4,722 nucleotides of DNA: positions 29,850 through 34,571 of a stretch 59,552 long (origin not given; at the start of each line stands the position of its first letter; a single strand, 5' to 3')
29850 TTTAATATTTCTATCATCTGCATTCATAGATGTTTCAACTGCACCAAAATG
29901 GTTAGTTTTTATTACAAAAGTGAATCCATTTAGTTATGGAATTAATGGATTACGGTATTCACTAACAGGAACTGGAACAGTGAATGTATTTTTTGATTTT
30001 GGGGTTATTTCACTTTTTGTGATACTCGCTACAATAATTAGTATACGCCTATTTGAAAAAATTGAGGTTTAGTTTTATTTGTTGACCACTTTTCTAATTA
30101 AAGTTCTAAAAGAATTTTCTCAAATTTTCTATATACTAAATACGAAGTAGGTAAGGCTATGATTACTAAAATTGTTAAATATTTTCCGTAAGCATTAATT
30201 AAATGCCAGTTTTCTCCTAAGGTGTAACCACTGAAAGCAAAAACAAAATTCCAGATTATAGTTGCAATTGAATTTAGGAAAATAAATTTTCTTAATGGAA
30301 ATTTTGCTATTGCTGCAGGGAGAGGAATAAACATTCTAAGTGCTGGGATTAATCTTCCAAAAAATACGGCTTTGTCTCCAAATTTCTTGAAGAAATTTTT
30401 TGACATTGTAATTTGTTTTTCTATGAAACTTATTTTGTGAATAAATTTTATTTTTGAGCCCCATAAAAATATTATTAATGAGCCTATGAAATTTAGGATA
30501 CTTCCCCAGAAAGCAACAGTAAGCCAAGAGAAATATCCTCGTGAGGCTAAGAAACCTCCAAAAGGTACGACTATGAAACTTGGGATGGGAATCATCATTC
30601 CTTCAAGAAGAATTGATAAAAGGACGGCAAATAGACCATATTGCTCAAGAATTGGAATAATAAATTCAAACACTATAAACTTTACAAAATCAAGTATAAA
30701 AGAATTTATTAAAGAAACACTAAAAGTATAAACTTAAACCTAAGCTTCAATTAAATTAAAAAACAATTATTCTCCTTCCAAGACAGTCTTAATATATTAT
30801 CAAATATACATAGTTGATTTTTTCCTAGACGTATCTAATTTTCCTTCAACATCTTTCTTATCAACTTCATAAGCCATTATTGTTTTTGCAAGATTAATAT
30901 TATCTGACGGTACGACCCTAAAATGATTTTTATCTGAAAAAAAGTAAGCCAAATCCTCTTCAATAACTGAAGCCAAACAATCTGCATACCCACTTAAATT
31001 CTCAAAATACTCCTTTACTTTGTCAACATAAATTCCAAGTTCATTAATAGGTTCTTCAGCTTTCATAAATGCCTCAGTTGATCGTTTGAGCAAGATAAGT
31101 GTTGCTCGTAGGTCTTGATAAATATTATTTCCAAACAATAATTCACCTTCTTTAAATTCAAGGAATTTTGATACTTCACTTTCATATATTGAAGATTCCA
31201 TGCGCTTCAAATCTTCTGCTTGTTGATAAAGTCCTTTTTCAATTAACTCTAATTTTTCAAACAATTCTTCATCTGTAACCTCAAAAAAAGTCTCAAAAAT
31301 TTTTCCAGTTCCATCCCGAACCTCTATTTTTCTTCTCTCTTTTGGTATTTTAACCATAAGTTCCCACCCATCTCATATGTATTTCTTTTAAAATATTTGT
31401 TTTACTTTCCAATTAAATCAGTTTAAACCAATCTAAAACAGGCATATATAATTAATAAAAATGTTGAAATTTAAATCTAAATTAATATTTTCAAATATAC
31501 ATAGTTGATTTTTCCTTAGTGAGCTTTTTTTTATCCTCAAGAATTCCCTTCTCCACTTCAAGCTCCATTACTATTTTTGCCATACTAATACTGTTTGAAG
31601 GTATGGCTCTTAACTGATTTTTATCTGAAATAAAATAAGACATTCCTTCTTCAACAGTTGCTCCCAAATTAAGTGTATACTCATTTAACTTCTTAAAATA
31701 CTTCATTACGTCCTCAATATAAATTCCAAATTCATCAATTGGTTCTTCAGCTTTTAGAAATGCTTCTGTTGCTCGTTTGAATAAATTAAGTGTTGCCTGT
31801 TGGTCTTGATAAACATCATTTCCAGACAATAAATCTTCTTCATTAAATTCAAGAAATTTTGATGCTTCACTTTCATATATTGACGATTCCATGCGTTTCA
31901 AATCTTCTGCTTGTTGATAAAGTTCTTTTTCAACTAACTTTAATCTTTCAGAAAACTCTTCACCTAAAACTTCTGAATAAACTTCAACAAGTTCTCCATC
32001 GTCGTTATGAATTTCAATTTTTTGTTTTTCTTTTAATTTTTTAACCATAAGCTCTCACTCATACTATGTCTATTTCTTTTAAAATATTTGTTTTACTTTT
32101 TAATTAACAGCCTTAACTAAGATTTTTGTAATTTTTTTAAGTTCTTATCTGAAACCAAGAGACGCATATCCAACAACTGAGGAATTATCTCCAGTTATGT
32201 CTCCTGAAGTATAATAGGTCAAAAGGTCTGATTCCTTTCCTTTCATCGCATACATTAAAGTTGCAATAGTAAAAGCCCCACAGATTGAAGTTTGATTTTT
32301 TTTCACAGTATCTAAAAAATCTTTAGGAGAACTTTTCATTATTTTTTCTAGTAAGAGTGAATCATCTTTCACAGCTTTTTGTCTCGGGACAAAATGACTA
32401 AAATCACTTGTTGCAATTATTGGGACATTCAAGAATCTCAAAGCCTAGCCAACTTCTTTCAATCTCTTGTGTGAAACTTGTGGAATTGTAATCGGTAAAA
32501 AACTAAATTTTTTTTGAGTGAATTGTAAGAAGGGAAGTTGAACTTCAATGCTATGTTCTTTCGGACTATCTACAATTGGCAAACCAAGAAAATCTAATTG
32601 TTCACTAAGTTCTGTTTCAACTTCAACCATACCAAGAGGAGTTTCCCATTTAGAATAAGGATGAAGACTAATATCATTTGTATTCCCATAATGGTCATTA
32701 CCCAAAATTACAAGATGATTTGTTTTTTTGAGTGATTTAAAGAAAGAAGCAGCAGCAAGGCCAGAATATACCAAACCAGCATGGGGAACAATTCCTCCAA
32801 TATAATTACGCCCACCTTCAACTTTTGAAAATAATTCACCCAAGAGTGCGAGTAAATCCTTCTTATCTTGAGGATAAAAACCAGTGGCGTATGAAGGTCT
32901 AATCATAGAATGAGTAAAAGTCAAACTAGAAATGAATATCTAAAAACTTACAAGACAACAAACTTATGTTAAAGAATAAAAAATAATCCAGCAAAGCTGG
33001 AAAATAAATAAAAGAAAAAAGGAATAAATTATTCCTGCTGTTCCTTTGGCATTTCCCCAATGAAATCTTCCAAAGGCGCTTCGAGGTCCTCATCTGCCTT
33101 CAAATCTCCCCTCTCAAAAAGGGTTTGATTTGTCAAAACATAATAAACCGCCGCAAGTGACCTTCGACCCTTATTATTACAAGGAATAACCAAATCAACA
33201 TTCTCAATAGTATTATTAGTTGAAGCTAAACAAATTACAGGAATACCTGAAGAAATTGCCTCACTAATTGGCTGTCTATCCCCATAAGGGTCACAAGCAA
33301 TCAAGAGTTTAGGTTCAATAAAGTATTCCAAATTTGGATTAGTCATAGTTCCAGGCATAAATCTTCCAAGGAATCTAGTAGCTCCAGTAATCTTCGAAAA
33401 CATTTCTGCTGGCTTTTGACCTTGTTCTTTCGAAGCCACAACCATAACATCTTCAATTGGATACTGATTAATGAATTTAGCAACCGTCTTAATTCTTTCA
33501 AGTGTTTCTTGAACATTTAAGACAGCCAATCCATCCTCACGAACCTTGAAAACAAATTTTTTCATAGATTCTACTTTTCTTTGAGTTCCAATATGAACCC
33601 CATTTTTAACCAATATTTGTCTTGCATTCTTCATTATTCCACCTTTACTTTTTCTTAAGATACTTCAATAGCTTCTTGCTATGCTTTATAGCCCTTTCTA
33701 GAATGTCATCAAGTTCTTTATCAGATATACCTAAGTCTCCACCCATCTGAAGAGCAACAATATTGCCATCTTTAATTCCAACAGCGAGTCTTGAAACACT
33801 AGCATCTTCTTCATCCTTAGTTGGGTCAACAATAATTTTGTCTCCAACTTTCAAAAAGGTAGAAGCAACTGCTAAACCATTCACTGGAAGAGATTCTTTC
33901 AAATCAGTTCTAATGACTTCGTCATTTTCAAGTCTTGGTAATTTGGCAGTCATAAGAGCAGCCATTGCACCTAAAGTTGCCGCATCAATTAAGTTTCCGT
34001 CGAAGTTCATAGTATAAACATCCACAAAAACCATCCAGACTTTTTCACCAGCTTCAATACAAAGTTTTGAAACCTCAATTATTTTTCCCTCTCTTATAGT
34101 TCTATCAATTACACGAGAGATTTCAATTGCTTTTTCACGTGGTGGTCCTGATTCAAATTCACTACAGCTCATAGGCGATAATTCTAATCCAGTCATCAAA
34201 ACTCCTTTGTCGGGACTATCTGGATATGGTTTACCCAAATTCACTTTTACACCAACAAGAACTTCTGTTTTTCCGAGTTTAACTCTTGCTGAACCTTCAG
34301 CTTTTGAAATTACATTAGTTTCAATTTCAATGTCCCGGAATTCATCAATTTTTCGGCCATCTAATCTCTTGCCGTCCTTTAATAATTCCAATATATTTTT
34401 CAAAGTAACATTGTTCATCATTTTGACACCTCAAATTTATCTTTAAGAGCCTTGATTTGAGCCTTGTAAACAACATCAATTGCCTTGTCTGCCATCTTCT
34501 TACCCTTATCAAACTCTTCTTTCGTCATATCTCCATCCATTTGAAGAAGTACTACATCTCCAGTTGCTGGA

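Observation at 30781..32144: Tandem paralog pair of unknown function with mosaic nucleotide-level identity (gene conversion patches or embedded conserved element)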

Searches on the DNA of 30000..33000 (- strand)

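Call 38: search_rna_families(source=window, start=30000, end=33000, threshold=evalue, max_evalue=1)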
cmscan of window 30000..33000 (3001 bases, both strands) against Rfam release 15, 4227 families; matches with E-value up to 1: 0.
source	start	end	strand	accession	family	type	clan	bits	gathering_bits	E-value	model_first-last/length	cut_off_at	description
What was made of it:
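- On Structured RNA or cis-element inside the ORF: Rfam finds no match at E<=1 (call 38).
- Rfam finds no match at E<=1 over 30000-33000 (call 38).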

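Call 65: search_rna_families(sources=[L018, L020, L037, L039], threshold=gathering)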
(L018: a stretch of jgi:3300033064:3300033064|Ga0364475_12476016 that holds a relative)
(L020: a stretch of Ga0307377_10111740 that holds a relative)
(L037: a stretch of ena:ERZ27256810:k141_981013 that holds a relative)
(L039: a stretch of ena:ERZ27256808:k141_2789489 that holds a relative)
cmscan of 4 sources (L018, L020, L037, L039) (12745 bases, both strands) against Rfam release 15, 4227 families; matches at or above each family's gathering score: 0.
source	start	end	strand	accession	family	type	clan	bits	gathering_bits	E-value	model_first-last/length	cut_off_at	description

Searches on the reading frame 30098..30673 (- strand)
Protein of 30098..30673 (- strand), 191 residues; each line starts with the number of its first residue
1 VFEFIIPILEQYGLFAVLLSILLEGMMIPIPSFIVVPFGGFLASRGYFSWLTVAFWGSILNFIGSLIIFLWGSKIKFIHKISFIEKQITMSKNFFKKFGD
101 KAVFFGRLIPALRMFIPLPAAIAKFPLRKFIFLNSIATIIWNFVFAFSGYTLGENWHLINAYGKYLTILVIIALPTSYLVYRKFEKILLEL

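Call 6: search_protein_families(library=pfam, proteins=[window:30098-30673:-], max_evalue=1)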
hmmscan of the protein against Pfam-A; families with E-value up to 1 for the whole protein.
window:30098-30673:- (191 aa): 1 family
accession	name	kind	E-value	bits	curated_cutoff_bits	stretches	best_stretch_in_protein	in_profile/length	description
PF09335.16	VTT_dom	-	4.5e-14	53.4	33.9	1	31-150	2-122/123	VTT domain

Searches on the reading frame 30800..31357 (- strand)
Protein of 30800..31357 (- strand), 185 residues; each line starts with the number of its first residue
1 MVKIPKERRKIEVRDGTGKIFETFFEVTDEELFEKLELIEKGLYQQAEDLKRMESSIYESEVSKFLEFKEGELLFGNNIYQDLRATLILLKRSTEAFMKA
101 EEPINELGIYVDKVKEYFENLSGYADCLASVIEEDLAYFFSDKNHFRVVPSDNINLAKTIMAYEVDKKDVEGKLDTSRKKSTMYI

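Call 6: search_protein_families(library=pfam, proteins=[window:30800-31357:-], max_evalue=1)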
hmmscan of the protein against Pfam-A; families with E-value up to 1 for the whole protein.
window:30800-31357:- (185 aa): 1 family
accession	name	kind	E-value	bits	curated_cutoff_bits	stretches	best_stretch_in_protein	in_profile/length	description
PF25034.1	Spectrin_SYNE1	-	0.074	13.1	35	0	76-139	35-101/188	Nesprin-1, spectrin repeats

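Call 8: search_protein_families(library=ncbifam, proteins=[window:30800-31357:-], max_evalue=1)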
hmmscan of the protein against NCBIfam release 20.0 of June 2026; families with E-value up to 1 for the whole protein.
window:30800-31357:- (185 aa): 0 families

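Call 9: search_protein_families(library=phrogs, proteins=[window:30800-31357:-], max_evalue=1)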
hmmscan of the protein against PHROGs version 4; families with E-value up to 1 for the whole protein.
window:30800-31357:- (185 aa): 0 families

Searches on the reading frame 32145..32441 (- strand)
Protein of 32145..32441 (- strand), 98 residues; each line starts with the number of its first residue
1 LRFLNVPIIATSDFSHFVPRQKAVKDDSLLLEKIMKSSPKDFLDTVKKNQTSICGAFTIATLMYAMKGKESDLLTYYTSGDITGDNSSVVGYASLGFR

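Call 6: search_protein_families(library=pfam, proteins=[window:32145-32441:-], max_evalue=1)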
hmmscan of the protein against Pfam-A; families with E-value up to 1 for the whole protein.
window:32145-32441:- (98 aa): 1 family
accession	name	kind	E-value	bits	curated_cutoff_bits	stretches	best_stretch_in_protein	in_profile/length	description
PF01875.22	Memo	-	1e-18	67.9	27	1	6-95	170-268/269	Memo-like protein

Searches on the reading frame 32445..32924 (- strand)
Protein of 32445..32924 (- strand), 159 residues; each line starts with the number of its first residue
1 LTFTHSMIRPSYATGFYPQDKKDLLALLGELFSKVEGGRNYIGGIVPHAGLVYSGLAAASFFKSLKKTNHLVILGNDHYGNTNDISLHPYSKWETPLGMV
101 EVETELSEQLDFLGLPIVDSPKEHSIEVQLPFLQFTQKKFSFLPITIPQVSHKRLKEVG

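Call 6: search_protein_families(library=pfam, proteins=[window:32445-32924:-], max_evalue=1)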
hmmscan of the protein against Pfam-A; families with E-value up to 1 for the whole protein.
window:32445-32924:- (159 aa): 1 family
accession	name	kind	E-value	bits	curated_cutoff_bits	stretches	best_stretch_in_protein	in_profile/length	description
PF01875.22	Memo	-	3.7e-32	112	27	1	10-159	2-158/269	Memo-like protein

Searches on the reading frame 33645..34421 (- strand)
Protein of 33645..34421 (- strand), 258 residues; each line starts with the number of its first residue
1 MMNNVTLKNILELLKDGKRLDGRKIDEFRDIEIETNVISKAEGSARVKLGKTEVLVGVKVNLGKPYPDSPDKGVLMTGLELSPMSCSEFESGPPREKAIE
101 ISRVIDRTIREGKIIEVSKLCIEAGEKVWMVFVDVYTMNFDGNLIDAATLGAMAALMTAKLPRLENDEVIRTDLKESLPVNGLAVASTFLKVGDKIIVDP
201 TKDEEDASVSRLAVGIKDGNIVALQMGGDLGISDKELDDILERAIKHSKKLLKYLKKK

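Call 21: find_related_loci(query=window:33645-34421:-, collection=genome_contigs, flank=10000)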
Query window:33645-34421:- (258 aa) in genome_contigs; peptide patterns used: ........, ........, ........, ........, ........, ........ (x = any residue, [..] = any of these).
152 stretches matched a pattern; 16 encode a relative of the query (tblastn E <= 1e-3); 16 distinct loci.
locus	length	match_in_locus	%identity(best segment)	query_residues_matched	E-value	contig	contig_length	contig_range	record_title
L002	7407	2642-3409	52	2-255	3e-76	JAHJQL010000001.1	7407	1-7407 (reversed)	MAG: Nanoarchaeota archaeon isolate OS_PC_MetaG.mb.107 OS_PC_MetaG.mb.107_k141_4891, whole genome shotgun sequence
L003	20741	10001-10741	49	10-255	6e-76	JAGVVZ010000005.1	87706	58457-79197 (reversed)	MAG: Candidatus Aenigmatarchaeota archaeon isolate RIFCSPHIGHO2_02_FULL_35_12 rifcsphigho2_02_scaffold_205, whole genome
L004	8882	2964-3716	48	2-250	1e-72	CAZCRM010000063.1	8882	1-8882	MAG TPA_asm: uncultured Methanosarcinales archaeon isolate SRP216583_co2_253 genome assembly, contig: NODE_6689_length_8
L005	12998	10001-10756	48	1-255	2e-72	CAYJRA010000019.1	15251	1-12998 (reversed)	MAG TPA_asm: uncultured archaeon isolate ERP125453_co1_246 genome assembly, contig: NODE_4035_length_15251_cov_8.564359,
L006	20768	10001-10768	48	2-255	2e-71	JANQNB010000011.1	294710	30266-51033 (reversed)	MAG: Candidatus Nanoarchaeia archaeon isolate PL23a_bin.69 k99_2393023, whole genome shotgun sequence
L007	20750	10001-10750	49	9-255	4e-71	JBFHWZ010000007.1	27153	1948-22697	MAG: Candidatus Woesearchaeota archaeon isolate Mix_sand09.2021.07.Z.43 k141_2870256_length_27153_cov_16.2441, whole gen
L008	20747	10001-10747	49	2-248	2e-70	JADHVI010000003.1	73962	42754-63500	MAG: Candidatus Woesearchaeota archaeon isolate BS150m-G68 BS-150m-C248, whole genome shotgun sequence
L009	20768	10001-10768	50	2-255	4e-70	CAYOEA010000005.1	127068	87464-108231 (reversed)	MAG TPA_asm: uncultured Methanosarcinales archaeon isolate binchicken_co47_10 genome assembly, contig: NODE_68_length_12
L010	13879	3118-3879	47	2-253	2e-68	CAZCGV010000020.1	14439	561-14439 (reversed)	MAG TPA_asm: uncultured Methanosarcinales archaeon isolate binchicken_co42_508 genome assembly, contig: NODE_6164_length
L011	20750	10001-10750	46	8-255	3e-68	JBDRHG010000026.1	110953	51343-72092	MAG: archaeon isolate MEGAHIT-group-1.497 k141_4399754, whole genome shotgun sequence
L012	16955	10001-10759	43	1-255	3e-67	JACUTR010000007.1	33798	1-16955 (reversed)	MAG: Methanophagales archaeon isolate Kmv05 NODE_566_length_33798_cov_9.105296, whole genome shotgun sequence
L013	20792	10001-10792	42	2-257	4e-66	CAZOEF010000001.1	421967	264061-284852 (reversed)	MAG TPA_asm: Candidatus Woesearchaeota archaeon isolate SRP263527_co2_228 genome assembly, contig: NODE_6_length_421967_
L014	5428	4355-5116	49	2-253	5e-64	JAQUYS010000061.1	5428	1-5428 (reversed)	MAG: Candidatus Nanoarchaeia archaeon isolate STD2_242 NODE_65640_length_5428_cov_3.798529_Sandtown_D2, whole genome sho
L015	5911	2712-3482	46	2-255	2e-63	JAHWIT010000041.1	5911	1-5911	MAG: Candidatus Woesearchaeota archaeon isolate YT3_932 k127_15829945, whole genome shotgun sequence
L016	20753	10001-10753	40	1-257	1e-57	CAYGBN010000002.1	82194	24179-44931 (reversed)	MAG TPA_asm: uncultured Methanomassiliicoccales archaeon isolate ERP108616_co2_28 genome assembly, contig: NODE_223_leng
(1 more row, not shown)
